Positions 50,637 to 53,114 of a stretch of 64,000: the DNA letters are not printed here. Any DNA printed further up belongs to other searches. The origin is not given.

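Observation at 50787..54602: A TPR-O-GlcNAc-transferase-like gene and a TPR-SAM-methyltransferase occupy the leuS-holA junction where lptE normally sits.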

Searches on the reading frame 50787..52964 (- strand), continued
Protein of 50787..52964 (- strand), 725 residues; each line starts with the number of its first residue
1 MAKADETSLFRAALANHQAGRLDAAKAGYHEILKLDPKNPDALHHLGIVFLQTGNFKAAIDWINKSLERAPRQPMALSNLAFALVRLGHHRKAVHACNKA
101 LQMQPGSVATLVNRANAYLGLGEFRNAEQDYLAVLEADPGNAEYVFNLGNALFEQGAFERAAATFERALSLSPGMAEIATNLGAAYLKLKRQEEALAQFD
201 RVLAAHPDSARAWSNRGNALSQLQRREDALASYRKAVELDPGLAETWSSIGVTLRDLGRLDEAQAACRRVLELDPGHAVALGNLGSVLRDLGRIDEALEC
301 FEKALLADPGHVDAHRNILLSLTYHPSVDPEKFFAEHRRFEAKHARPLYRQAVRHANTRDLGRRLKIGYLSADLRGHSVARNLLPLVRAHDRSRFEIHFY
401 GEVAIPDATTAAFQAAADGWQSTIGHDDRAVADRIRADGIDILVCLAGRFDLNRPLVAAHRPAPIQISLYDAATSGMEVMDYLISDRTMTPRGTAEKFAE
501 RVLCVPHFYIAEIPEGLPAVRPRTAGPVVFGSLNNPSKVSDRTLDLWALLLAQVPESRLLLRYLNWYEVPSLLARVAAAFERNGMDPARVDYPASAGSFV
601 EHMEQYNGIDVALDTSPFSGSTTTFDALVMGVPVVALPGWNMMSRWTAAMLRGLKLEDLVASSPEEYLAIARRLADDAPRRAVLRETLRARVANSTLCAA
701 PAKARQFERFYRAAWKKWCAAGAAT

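Call 37: find_encoding_contigs(protein=P0016, flank=8000, max_places=1)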
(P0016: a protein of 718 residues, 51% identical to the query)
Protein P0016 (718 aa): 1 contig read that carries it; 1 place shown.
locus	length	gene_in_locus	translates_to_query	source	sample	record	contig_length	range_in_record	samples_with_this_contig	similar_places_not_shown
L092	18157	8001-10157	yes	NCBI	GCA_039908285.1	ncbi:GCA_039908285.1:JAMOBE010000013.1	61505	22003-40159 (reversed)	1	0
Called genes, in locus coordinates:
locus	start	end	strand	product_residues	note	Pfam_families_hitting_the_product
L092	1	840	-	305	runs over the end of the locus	PF03734:YkuD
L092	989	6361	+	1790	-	PF07721:TPR_4 (faint), PF13174:TPR_6 (faint), PF00515:TPR_1 (weak), PF07719:TPR_2 (weak), PF14559:TPR_19, PF13844:Glyco_transf_41, PF13371:TPR_9 (weak), PF13844:Glyco_transf_41, +12 more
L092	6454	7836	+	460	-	PF02788:RuBisCO_large_N, PF00016:RuBisCO_large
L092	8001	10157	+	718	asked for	PF13414:TPR_11, PF13424:TPR_12, PF13432:TPR_16, PF00515:TPR_1, PF07719:TPR_2, PF13432:TPR_16, PF14559:TPR_19, PF13424:TPR_12, +46 more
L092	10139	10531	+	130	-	-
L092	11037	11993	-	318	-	PF00004:AAA, PF07728:AAA_5, PF13401:AAA_22 (faint)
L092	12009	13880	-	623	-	-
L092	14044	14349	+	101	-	PF24393:Pepco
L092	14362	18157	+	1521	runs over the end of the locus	PF03781:FGE-sulfatase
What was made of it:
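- The closest non-orthologous GT41 (51% identical) lies in an unrelated context (call 37).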

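Call 78: search_protein_families(library=padloc, proteins=[window:50790-52964:-], max_evalue=0.001)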
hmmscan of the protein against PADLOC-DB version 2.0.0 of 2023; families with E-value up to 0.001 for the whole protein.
window:50790-52964:- (725 aa): 2 families
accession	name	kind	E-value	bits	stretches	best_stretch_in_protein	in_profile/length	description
PDLC01172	TPR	-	1.3e-05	22.2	0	219-255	93-129/448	TPR repeats containing protein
PDLC01101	PrimPol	-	7.5e-05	19.6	0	226-280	49-103/490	adaptation polymerase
